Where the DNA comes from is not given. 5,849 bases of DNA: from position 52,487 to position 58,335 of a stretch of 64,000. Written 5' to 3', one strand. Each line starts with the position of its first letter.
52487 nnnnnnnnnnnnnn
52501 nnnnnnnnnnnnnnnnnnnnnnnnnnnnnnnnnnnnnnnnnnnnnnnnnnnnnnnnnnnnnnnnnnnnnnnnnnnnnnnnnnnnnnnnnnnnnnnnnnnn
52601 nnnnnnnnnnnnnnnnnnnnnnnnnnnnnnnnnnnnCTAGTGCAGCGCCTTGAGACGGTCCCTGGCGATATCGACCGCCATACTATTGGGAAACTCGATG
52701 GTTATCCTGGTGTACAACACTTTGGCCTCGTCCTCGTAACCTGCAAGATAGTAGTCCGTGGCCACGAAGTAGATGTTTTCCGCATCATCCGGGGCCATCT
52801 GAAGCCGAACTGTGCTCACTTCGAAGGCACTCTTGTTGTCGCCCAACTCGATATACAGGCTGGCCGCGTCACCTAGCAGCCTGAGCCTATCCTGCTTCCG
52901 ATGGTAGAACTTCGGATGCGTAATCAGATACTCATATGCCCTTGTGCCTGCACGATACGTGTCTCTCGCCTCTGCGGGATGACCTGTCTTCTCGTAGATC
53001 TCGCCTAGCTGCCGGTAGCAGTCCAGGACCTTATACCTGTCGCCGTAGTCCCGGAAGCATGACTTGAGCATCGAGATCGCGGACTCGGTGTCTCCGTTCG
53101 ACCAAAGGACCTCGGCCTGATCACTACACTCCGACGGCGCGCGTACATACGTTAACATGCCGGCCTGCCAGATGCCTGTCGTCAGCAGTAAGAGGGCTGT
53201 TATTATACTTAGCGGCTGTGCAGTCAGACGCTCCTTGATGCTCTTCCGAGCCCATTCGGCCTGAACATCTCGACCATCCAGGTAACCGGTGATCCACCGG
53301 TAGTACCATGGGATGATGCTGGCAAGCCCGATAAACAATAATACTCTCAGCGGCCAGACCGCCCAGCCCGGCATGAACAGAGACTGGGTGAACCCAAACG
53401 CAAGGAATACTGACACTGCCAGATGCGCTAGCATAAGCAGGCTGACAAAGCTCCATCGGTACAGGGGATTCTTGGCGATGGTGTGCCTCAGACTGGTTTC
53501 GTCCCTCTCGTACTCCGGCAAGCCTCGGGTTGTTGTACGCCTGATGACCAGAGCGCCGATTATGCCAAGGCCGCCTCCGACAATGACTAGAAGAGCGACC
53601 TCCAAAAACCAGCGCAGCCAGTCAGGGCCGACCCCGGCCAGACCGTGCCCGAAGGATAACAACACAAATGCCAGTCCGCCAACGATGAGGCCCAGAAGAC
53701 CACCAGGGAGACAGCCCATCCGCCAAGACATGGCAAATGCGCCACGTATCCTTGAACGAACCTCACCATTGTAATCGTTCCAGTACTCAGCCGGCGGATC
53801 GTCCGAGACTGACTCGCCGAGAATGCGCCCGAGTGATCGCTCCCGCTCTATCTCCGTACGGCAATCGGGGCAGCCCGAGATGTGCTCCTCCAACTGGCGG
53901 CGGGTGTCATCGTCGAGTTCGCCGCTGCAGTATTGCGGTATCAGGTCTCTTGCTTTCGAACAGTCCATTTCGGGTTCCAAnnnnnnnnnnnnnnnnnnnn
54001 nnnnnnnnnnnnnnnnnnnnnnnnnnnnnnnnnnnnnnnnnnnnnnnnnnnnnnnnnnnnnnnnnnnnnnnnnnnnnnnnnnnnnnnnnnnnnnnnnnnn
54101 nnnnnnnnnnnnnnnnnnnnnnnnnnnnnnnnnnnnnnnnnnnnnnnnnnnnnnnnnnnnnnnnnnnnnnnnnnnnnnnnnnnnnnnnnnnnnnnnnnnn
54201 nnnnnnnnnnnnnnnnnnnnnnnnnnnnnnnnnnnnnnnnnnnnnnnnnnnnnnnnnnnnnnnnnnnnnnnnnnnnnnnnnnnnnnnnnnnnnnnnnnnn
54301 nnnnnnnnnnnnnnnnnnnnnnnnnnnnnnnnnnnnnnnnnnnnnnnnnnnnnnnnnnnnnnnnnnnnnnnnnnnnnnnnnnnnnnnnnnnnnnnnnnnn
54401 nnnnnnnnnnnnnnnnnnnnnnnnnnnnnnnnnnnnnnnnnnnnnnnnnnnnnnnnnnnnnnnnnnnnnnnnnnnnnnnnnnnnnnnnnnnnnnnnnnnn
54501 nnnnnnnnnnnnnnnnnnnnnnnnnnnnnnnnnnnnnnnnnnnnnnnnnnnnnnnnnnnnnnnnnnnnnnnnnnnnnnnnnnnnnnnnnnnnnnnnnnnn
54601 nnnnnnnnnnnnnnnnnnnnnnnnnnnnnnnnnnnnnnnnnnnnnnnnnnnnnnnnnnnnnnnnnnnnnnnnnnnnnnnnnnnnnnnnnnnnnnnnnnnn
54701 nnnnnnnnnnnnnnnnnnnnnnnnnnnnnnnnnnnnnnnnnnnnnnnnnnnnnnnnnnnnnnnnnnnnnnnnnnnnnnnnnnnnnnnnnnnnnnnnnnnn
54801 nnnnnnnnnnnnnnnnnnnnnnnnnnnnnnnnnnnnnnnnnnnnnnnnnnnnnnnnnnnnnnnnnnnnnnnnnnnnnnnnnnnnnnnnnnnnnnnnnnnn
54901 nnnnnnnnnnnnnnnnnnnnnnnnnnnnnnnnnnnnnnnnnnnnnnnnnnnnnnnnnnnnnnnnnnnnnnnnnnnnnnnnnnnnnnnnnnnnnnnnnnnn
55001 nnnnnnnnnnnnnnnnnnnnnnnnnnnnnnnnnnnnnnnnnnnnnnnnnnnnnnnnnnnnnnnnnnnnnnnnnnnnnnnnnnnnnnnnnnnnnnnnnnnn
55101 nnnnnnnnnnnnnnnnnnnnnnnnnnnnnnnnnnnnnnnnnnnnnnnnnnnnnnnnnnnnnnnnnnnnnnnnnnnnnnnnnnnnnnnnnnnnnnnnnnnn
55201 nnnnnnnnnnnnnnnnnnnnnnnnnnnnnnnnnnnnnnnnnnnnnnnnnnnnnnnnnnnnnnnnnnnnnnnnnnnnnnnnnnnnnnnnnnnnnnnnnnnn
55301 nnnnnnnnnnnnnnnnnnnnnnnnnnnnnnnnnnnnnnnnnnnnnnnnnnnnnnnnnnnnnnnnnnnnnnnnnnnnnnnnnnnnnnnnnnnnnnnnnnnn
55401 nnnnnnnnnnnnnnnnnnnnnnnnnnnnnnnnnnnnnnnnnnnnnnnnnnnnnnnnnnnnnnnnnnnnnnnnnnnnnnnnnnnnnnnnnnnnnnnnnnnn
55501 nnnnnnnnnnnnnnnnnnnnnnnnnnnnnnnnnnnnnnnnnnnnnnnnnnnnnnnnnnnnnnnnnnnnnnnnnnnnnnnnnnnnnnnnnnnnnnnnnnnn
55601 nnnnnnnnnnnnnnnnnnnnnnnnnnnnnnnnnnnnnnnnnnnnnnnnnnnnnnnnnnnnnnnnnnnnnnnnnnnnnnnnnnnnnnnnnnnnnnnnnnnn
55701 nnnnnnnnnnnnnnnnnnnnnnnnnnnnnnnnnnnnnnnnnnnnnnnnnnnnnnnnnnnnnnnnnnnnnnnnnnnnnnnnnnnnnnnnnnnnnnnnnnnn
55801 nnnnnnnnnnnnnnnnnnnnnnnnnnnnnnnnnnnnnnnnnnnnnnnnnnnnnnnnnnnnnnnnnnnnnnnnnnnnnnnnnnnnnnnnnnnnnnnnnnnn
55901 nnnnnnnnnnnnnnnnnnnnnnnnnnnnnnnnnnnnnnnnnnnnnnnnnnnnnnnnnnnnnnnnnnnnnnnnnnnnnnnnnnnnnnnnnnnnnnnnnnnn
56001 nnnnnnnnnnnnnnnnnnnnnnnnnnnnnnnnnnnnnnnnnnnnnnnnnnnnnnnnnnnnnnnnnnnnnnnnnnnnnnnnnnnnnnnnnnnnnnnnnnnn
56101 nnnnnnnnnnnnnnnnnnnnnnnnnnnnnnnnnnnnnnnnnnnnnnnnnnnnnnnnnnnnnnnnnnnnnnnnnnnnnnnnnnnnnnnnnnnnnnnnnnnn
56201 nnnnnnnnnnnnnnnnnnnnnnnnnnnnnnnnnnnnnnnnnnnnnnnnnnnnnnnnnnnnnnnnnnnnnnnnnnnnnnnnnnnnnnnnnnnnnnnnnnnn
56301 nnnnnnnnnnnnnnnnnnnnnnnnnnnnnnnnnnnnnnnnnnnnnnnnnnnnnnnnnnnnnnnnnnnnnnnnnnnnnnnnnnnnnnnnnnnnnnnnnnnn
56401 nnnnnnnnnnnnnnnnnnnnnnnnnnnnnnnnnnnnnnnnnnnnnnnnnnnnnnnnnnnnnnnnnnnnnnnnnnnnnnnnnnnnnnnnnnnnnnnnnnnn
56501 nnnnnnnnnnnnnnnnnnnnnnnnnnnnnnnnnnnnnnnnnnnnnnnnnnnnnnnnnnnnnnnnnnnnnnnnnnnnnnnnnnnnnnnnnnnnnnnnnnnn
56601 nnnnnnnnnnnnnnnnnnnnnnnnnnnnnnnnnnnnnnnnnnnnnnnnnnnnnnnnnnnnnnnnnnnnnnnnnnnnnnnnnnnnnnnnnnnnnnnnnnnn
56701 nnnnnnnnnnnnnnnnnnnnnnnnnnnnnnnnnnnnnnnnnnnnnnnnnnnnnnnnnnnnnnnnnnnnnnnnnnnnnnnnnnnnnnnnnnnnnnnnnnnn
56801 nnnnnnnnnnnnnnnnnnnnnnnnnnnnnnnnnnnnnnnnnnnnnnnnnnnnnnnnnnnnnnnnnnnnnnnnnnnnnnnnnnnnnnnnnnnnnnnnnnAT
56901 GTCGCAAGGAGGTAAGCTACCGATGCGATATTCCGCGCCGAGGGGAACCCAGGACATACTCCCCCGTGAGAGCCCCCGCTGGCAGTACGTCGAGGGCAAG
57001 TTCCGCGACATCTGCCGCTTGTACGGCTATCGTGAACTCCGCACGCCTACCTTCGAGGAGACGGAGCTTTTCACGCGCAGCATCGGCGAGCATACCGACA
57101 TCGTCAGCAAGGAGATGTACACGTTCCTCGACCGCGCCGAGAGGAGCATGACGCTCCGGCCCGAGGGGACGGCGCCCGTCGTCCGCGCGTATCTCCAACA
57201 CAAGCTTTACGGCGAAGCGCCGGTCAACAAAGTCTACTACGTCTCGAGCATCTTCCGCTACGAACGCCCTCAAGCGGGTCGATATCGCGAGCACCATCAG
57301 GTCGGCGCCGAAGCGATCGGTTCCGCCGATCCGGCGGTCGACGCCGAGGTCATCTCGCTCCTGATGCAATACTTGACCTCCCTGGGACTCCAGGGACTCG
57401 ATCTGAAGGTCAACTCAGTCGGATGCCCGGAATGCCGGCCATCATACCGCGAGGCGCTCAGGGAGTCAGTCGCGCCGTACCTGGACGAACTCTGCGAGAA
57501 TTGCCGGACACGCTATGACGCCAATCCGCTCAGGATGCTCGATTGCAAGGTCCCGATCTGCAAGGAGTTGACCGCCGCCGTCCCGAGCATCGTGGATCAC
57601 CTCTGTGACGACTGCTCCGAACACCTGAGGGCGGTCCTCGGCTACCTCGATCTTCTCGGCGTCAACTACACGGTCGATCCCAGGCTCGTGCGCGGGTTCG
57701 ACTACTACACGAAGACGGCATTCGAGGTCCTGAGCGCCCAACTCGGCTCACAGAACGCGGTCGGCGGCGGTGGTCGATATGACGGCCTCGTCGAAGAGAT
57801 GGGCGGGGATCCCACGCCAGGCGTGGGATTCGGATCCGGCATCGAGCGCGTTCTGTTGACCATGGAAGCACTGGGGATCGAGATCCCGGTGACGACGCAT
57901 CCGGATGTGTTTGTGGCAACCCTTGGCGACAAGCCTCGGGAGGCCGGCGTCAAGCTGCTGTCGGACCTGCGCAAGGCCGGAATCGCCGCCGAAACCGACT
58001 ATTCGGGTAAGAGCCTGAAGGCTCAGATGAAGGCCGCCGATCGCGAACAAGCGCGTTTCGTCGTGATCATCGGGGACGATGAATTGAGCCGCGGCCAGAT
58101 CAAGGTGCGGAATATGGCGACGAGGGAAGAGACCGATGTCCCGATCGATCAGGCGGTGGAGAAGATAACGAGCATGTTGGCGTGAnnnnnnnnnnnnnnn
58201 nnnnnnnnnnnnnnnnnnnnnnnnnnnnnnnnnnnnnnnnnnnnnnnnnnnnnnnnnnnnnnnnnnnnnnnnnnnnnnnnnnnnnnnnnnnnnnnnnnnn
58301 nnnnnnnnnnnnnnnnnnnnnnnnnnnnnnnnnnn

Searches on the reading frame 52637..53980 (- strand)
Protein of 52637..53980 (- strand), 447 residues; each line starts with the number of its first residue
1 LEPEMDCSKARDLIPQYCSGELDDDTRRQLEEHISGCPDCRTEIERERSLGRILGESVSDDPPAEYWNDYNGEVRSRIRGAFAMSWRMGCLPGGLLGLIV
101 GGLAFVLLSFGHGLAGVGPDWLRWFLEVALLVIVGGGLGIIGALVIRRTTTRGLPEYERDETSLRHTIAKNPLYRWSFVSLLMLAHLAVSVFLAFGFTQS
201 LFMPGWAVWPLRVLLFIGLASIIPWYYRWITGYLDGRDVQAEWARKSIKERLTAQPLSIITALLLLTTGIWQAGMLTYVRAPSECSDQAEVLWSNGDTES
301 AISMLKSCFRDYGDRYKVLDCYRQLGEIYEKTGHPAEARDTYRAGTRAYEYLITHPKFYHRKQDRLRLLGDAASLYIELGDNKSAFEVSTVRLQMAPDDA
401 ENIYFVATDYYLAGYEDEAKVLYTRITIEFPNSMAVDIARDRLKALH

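Call 38: search_protein_families(library=pfam, proteins=[window:52637-53980:-], max_evalue=0.00001)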
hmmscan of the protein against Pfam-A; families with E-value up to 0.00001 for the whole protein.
window:52637-53980:- (447 aa): 4 families
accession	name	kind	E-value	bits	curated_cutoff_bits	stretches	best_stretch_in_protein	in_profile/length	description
PF13490.11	zf-HC2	-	4.1e-11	43.2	22.2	1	7-41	1-35/35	Putative zinc-finger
PF13428.12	TPR_14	-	4.7e-10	39.6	23.5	0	320-349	2-31/44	Tetratricopeptide repeat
PF13424.12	TPR_12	-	3.9e-08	33.8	30.1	1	288-350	9-76/77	Tetratricopeptide repeat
PF13181.12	TPR_8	-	6.6e-06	26.3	25.7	0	322-347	4-29/34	Tetratricopeptide repeat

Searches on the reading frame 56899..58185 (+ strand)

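Call 38: search_protein_families(library=pfam, proteins=[window:56899-58185:+], max_evalue=0.00001)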
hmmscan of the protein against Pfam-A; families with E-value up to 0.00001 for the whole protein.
window:56899-58185:+ (428 aa): 4 families
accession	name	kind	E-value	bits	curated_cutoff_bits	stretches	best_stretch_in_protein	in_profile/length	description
PF13393.11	tRNA-synt_His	-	8e-48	163.7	25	1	16-317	1-307/308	Histidyl-tRNA synthetase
PF03129.25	HGTP_anticodon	-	6.7e-20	71.5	21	1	336-424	1-92/94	Anticodon binding domain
PF00587.30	tRNA-synt_2b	-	2.8e-12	47.5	29.3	1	74-322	1-163/179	tRNA synthetase class II core domain (G, H, P, S and T)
PF12745.12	HGTP_anticodon2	-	5.3e-08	33.1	24.4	1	336-421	7-98/261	Anticodon binding domain of tRNAs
